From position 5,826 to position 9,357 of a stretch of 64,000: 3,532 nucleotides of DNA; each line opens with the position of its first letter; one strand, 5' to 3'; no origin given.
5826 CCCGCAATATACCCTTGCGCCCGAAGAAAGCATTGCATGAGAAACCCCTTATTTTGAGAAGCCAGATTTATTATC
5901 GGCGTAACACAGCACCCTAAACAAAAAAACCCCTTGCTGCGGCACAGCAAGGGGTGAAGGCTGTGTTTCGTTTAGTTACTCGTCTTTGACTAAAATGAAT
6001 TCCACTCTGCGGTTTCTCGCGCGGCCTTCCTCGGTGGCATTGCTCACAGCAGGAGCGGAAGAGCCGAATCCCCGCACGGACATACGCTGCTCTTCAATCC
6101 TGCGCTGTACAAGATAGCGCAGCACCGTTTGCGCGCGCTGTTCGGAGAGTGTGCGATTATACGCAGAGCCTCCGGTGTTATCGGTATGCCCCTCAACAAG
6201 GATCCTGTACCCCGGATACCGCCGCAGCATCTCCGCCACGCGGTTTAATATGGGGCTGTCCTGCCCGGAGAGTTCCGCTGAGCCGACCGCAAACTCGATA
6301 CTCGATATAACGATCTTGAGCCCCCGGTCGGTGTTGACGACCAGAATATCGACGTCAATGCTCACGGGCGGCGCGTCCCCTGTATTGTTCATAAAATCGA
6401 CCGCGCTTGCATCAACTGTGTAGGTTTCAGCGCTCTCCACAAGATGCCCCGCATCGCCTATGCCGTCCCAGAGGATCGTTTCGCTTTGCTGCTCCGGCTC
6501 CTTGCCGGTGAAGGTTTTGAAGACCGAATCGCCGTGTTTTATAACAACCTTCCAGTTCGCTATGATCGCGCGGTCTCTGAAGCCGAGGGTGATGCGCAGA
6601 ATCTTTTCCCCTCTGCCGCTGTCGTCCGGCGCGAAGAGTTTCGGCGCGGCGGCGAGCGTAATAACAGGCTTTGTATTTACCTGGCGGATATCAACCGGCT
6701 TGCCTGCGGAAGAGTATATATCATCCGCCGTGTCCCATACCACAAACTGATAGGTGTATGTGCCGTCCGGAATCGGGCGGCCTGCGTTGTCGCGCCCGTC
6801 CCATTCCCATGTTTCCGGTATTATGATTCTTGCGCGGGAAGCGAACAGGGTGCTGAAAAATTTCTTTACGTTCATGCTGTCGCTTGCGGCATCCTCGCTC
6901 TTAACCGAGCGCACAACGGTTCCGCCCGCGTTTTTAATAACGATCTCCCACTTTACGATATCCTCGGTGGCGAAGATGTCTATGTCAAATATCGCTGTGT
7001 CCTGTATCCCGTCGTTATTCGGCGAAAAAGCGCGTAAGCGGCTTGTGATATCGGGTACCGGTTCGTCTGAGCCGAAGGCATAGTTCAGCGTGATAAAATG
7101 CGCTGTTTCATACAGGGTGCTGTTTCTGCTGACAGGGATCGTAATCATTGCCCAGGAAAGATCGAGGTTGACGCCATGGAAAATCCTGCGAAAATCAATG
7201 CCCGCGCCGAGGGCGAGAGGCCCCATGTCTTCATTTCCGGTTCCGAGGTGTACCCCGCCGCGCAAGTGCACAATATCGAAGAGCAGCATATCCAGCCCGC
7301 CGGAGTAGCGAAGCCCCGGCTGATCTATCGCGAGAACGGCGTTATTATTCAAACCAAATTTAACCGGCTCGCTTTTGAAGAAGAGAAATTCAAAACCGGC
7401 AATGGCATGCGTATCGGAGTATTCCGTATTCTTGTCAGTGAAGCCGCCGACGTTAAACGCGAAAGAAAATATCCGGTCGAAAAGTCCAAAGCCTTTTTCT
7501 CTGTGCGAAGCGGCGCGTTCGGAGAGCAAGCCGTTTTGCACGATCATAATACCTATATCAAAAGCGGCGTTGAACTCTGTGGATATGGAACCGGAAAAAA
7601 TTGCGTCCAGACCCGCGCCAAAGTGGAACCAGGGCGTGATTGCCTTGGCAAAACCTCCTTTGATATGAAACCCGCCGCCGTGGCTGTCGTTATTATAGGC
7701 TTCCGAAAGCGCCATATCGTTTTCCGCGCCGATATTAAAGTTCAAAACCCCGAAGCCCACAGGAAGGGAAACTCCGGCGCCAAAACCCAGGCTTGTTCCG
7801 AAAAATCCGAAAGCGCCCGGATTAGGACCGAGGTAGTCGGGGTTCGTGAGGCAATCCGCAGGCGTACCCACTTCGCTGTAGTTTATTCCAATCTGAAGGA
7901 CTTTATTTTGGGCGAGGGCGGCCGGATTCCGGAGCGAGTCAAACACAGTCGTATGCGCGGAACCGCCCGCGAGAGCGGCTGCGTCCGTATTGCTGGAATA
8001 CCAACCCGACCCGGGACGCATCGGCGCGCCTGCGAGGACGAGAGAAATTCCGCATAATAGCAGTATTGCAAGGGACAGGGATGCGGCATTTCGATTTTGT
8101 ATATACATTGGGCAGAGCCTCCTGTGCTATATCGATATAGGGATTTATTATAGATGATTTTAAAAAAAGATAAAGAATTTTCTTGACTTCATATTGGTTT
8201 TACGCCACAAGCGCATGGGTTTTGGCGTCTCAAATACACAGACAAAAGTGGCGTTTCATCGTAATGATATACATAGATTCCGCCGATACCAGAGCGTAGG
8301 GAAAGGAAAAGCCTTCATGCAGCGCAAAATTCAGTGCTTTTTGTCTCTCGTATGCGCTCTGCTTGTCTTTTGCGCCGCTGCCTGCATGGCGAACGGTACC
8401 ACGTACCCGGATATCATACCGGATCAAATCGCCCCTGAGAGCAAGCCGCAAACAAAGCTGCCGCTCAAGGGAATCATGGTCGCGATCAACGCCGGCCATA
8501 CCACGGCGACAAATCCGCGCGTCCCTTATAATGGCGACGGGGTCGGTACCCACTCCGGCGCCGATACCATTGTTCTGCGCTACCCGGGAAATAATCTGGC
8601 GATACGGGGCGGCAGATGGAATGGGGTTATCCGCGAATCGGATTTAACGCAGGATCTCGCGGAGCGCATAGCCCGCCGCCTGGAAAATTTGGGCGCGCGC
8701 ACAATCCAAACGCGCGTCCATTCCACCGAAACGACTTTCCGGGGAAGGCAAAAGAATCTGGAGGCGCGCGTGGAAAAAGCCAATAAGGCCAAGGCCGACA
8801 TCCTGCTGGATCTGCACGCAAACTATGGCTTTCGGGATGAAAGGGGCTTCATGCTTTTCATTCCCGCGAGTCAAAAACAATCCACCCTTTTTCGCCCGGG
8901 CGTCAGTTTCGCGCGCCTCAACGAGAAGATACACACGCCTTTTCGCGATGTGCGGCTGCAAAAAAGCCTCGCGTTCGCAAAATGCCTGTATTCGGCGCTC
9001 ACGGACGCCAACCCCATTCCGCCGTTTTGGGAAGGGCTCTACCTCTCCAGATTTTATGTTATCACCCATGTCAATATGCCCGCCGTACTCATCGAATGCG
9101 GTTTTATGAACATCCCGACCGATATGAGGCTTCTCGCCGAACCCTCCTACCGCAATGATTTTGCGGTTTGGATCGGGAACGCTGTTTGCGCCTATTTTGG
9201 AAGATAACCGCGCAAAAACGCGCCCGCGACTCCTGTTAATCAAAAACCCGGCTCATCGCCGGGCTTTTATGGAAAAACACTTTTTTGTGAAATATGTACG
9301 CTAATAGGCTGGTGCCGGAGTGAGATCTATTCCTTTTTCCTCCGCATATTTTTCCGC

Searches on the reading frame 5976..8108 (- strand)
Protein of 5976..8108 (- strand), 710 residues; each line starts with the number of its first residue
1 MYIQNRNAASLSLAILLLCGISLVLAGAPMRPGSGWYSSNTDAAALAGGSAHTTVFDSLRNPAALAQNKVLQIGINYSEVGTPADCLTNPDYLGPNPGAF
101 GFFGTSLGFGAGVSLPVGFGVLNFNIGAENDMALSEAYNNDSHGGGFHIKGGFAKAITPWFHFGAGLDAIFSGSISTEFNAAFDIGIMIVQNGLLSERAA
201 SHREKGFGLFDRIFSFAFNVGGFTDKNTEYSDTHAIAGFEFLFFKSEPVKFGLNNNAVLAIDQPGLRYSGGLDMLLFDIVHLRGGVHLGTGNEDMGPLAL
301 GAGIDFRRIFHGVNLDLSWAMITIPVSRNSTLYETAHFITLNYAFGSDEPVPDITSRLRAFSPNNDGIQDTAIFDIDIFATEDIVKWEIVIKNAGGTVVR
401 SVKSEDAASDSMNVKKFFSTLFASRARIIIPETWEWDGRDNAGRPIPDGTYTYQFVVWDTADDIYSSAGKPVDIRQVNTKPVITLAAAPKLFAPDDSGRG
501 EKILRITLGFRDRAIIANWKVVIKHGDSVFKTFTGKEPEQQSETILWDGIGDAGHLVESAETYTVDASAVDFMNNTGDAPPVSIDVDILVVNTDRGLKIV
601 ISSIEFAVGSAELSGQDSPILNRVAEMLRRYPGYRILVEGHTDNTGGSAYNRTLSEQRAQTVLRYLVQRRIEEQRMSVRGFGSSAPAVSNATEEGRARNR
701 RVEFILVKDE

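Call 34: search_protein_families(library=pfam, proteins=[window:5976-8108:-], max_evalue=0.00001)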
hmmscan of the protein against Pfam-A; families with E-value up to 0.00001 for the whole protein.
window:5976-8108:- (710 aa): 2 families
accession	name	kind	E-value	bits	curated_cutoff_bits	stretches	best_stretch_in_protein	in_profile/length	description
PF00691.25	OmpA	-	4.9e-23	81.8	27.2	1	606-700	2-98/98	OmpA family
PF13860.13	FlgD_ig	-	1.4e-08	35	27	0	433-455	51-73/79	FlgD Ig-like domain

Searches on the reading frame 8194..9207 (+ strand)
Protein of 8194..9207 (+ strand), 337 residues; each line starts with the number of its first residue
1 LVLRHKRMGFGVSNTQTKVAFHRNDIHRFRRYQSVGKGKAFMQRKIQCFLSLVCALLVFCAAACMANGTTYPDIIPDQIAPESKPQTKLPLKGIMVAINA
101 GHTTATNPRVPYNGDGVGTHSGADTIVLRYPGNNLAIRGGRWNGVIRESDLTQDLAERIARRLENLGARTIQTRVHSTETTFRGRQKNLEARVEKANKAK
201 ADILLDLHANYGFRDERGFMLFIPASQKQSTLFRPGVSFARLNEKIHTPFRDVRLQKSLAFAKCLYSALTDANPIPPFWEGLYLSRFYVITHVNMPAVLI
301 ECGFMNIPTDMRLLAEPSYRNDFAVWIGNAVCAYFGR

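Call 34: search_protein_families(library=pfam, proteins=[window:8194-9207:+], max_evalue=0.00001)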
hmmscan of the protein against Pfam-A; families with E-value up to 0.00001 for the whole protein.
window:8194-9207:+ (337 aa): 1 family
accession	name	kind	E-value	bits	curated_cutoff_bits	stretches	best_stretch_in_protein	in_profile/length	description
PF01520.23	Amidase_3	-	4.9e-25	89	27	1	96-331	1-172/174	N-acetylmuramoyl-L-alanine amidase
